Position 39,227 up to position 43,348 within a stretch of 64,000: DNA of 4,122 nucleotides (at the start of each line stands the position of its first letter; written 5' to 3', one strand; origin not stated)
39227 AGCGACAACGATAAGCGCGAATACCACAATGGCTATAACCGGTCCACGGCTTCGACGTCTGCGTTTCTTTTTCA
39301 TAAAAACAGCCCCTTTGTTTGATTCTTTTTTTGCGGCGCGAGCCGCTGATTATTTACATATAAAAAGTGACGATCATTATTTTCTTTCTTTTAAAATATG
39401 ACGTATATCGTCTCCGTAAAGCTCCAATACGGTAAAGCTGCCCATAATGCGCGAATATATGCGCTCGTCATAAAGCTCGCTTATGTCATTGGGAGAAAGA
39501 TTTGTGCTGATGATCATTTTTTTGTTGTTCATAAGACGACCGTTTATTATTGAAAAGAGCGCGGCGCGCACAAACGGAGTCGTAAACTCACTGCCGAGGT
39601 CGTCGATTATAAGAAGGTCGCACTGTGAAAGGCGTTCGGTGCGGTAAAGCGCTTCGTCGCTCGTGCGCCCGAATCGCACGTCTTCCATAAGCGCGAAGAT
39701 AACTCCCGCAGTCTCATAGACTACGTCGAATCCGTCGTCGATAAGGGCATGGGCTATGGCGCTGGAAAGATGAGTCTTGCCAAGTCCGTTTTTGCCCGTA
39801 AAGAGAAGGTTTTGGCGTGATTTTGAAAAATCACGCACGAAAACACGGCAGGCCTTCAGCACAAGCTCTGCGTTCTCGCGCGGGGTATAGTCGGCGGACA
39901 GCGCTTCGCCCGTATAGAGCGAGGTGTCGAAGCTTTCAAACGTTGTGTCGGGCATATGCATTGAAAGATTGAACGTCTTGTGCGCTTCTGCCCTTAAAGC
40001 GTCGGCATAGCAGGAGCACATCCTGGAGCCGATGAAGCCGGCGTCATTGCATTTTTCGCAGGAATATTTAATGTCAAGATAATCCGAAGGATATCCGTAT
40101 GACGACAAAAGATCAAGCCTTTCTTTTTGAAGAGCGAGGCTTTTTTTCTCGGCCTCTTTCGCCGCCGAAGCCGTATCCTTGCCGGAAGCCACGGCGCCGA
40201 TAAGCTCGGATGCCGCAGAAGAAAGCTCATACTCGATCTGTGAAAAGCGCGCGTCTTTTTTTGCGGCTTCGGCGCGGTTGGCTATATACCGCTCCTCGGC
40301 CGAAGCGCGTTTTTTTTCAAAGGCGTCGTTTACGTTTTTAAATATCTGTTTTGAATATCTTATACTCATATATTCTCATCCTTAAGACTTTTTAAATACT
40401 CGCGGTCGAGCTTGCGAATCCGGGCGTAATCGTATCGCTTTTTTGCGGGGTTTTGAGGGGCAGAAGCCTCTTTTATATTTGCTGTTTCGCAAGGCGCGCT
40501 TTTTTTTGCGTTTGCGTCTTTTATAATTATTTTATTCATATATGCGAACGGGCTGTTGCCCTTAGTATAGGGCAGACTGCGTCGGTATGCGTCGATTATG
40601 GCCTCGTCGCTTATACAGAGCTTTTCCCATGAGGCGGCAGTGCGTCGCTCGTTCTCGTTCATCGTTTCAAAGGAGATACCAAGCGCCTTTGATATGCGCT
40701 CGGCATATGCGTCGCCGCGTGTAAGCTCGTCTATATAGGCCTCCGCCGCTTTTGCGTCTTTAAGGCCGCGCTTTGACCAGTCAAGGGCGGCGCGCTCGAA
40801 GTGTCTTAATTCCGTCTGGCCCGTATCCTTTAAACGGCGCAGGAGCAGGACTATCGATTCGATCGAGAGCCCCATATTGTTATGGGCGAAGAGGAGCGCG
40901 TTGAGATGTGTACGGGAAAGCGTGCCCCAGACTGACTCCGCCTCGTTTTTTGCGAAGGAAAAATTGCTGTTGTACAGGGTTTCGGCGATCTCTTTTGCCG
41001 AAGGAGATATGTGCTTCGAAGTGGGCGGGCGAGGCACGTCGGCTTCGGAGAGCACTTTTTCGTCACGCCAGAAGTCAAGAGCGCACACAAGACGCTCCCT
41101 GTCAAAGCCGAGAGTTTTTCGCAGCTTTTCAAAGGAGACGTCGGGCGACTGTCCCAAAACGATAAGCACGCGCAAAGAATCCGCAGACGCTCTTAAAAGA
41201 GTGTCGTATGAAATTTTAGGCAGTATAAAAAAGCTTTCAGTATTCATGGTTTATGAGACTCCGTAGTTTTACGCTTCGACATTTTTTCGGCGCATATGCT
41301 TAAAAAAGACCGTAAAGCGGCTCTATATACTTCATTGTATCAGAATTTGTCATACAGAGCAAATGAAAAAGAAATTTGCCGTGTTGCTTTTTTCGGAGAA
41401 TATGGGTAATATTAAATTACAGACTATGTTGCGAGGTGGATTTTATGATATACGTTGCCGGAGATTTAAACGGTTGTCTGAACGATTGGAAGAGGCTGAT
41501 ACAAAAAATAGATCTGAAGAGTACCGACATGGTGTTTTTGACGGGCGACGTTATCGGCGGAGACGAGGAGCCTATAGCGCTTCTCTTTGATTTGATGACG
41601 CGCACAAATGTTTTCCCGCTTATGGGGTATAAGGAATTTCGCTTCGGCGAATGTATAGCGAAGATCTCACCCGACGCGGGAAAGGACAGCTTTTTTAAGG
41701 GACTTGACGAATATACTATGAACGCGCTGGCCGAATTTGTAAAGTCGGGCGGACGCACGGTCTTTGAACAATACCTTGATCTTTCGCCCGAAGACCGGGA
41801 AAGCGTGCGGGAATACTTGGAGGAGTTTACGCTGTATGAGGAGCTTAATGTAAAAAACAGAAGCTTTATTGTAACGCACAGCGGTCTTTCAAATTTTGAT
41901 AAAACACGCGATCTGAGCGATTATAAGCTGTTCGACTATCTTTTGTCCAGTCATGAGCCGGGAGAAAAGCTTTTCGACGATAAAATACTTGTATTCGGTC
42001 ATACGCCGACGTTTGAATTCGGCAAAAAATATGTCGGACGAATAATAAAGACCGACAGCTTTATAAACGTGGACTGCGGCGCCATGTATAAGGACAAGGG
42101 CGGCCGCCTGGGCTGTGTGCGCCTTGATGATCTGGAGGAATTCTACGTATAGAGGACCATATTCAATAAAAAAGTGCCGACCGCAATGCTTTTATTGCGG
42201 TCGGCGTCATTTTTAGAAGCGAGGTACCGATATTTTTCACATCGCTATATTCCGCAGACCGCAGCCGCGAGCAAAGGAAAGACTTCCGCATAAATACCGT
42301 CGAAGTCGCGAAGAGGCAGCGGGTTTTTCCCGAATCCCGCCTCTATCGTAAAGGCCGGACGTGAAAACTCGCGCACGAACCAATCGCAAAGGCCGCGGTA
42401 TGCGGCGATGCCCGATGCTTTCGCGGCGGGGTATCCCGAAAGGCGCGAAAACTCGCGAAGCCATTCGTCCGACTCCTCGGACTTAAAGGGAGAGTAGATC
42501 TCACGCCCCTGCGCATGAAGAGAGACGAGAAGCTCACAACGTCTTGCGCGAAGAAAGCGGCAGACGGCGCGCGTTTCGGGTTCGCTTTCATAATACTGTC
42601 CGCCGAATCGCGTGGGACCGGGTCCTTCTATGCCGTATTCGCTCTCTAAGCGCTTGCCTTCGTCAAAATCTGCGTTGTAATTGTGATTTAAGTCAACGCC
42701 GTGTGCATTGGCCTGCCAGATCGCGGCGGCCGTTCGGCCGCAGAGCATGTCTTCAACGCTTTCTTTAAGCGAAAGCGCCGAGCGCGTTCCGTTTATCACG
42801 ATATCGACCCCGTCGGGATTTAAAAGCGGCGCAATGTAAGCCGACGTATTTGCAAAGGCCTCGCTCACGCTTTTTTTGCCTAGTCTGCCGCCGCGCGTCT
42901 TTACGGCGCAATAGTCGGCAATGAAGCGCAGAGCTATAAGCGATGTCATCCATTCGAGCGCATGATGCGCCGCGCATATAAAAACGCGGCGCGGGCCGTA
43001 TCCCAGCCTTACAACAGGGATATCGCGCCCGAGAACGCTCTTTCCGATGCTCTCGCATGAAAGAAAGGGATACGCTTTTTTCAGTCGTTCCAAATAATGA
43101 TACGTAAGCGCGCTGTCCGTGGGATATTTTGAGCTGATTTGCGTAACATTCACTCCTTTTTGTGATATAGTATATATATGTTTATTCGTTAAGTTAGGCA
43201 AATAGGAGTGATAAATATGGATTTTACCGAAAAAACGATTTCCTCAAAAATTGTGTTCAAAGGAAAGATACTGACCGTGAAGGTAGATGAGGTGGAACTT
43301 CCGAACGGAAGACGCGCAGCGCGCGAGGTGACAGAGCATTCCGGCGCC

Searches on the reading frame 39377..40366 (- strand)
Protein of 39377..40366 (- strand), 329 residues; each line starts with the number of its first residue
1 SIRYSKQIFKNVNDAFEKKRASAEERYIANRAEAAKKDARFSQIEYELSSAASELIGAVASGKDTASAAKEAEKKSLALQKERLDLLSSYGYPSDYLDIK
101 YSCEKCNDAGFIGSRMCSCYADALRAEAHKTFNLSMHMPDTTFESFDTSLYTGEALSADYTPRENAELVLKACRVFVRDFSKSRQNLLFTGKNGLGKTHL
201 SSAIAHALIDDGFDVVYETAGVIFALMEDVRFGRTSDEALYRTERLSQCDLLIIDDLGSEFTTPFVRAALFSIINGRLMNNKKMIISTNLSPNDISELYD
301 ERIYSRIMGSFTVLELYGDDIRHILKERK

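Call 53: search_protein_families(library=ncbifam, proteins=[window:39377-40366:-], max_evalue=0.00001)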
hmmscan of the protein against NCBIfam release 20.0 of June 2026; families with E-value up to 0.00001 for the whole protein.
window:39377-40366:- (329 aa): 14 families
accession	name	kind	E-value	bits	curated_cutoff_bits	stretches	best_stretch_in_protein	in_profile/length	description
NF005304.0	PRK06835.1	equivalog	4.2e-90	302.2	215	1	6-326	3-324/330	ATP-binding protein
NF005992.0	PRK08116.1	subfamily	3.6e-34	118.1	189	1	115-326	41-256/269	hypothetical protein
NF038214.1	IS21_help_AAA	equivalog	1.4e-19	70.7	200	1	179-299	85-201/232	IS21-like element helper ATPase IstB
NF005931.1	PRK07952.1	equivalog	3.3e-18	66.1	357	1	124-308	39-223/246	replicative helicase loader DnaC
TIGR00362.1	DnaA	equivalog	8.8e-16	58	343.9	1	167-310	120-261/437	chromosomal replication initiator protein DnaA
NF001154.0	PRK00149.3-3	equivalog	1.9e-15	56.8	410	1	168-311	134-277/462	chromosomal replication initiator protein DnaA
NF005378.0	PRK06921.1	subfamily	7.9e-14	51.4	207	1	98-308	30-241/266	hypothetical protein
NF009043.0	PRK12377.1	subfamily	3.9e-13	49.6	389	1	170-307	87-222/248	ATP-binding protein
NF006505.0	PRK08939.1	equivalog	2.6e-12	46.6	228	1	165-297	135-267/306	primosomal protein DnaI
TIGR03420.1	DnaA_homol_Hda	equivalog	6.6e-10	38.9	194.8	1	158-296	15-138/226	DnaA regulatory inactivator Hda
NF005098.0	PRK06526.1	subfamily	4.6e-09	36.1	296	1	178-302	103-223/266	transposase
NF006038.0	PRK08181.1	subfamily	8.9e-09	35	317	1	184-289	107-208/271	transposase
NF006616.1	PRK09183.1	subfamily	4.8e-08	32.6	300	1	180-296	96-209/253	IS21-like element helper ATPase IstB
NF009087.0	PRK12422.1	equivalog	1.8e-07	30.7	657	1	188-327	145-282/455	chromosomal replication initiator protein DnaA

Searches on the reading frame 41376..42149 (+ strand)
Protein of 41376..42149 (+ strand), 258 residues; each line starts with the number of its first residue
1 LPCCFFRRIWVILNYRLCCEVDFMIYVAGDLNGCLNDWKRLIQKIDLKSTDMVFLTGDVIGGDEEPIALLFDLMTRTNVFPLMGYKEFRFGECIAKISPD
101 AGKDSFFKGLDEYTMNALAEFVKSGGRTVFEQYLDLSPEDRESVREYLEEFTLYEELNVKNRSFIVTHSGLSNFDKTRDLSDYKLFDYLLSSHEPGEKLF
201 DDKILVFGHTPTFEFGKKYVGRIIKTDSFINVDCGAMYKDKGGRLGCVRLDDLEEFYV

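Call 53: search_protein_families(library=ncbifam, proteins=[window:41376-42149:+], max_evalue=0.00001)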
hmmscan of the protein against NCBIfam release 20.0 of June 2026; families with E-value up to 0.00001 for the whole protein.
window:41376-42149:+ (258 aa): 1 family
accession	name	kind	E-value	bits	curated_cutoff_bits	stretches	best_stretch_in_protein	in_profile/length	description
NF001204.0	PRK00166.1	equivalog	2.5e-07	30.3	176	1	25-123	3-103/276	symmetrical bis(5'-nucleosyl)-tetraphosphatase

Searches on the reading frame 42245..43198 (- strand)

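Call 53: search_protein_families(library=ncbifam, proteins=[window:42245-43198:-], max_evalue=0.00001)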
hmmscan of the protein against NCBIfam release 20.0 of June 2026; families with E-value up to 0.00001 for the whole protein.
window:42245-43198:- (317 aa): 1 family
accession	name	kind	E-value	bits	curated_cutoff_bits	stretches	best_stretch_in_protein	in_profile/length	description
NF007897.0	PRK10602.1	equivalog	3.9e-06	26.1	157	1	162-249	89-177/237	murein tripeptide amidase MpaA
